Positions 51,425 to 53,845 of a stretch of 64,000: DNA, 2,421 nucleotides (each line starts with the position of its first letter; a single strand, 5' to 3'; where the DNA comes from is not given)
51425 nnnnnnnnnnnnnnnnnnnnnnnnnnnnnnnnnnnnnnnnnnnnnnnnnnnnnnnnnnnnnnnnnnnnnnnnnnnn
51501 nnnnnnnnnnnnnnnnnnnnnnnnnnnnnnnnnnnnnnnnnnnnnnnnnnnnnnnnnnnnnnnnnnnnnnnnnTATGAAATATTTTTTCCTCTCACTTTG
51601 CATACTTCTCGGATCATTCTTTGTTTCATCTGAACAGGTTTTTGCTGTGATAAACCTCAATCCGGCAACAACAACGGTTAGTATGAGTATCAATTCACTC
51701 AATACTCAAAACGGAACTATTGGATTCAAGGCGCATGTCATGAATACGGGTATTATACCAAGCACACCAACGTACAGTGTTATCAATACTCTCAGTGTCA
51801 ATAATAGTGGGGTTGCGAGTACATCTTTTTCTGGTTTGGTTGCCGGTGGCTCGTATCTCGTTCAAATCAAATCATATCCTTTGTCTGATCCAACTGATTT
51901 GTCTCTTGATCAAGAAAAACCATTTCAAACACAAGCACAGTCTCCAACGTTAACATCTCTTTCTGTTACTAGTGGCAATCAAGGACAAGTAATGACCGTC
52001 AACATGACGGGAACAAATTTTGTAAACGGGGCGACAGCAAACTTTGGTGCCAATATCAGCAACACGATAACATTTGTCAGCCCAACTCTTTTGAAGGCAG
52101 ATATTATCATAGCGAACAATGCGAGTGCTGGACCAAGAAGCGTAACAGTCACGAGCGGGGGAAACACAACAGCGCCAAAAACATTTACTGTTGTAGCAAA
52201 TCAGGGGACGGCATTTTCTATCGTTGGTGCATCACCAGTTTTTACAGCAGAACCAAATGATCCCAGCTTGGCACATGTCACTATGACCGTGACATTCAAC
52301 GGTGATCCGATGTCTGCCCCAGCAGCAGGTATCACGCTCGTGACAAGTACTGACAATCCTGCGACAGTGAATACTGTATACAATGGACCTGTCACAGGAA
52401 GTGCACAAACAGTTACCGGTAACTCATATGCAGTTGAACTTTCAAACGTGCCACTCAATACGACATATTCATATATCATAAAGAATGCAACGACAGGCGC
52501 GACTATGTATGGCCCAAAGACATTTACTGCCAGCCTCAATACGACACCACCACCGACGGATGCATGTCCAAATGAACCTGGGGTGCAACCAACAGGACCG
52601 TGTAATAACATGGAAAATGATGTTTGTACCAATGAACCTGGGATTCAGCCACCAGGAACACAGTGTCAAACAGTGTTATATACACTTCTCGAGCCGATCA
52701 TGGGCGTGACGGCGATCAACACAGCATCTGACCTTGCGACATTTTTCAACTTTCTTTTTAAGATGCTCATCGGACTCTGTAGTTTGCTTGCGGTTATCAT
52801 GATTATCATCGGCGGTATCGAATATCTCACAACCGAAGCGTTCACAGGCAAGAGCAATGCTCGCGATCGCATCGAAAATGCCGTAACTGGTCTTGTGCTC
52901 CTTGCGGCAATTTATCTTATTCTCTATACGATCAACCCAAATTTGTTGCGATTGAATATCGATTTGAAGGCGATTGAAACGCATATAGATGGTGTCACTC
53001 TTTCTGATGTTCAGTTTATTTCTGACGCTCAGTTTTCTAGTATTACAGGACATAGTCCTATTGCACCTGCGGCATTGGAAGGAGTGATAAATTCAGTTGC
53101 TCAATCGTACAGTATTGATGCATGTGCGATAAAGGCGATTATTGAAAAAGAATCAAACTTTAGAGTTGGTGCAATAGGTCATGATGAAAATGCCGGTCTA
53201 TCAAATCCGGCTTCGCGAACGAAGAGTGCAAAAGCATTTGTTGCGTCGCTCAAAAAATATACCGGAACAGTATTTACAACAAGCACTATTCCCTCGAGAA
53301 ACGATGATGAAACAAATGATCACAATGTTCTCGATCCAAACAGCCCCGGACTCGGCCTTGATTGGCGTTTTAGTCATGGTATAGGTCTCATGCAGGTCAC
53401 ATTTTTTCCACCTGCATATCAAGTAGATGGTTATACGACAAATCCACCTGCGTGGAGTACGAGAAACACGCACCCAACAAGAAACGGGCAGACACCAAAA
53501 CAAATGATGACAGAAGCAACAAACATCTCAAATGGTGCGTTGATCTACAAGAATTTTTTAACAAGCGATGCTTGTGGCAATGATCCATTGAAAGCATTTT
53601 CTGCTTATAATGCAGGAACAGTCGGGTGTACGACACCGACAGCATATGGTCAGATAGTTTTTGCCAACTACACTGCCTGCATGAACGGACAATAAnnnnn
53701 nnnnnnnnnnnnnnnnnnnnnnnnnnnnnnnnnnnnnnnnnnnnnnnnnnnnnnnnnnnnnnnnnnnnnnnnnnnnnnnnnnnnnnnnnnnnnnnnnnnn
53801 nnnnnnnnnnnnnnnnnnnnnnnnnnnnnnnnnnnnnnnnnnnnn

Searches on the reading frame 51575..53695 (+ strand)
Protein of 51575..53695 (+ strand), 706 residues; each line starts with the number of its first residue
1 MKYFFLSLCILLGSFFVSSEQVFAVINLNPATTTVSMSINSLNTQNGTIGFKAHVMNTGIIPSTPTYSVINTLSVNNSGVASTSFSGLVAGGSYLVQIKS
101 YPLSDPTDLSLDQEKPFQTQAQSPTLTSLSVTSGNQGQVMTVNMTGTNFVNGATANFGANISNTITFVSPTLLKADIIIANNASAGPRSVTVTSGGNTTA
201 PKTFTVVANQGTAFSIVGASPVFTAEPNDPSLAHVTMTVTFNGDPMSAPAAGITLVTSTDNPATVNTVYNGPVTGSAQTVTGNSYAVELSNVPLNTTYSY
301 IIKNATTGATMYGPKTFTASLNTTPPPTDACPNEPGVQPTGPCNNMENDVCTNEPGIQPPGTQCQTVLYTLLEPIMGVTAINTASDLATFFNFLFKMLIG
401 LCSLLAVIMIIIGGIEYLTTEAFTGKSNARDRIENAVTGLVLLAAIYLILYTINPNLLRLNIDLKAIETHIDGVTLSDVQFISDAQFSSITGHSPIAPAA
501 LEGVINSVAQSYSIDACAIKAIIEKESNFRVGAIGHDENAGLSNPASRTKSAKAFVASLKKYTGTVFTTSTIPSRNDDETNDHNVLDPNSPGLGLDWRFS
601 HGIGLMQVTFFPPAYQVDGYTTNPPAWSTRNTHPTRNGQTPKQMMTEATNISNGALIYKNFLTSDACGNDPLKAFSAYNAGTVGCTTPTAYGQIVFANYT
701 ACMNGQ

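Call 89: search_protein_families(library=pfam, proteins=[window:51575-53695:+], max_evalue=0.001)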
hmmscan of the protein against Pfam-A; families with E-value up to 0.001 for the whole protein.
window:51575-53695:+ (706 aa): 2 families
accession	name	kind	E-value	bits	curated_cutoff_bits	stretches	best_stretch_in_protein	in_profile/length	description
PF18895.5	T4SS_pilin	-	2.5e-05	24.7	26.6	1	387-452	5-70/71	Type IV secretion system pilin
PF01464.25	SLT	-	0.00014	21.8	21.3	0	505-544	3-42/117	Transglycosylase SLT domain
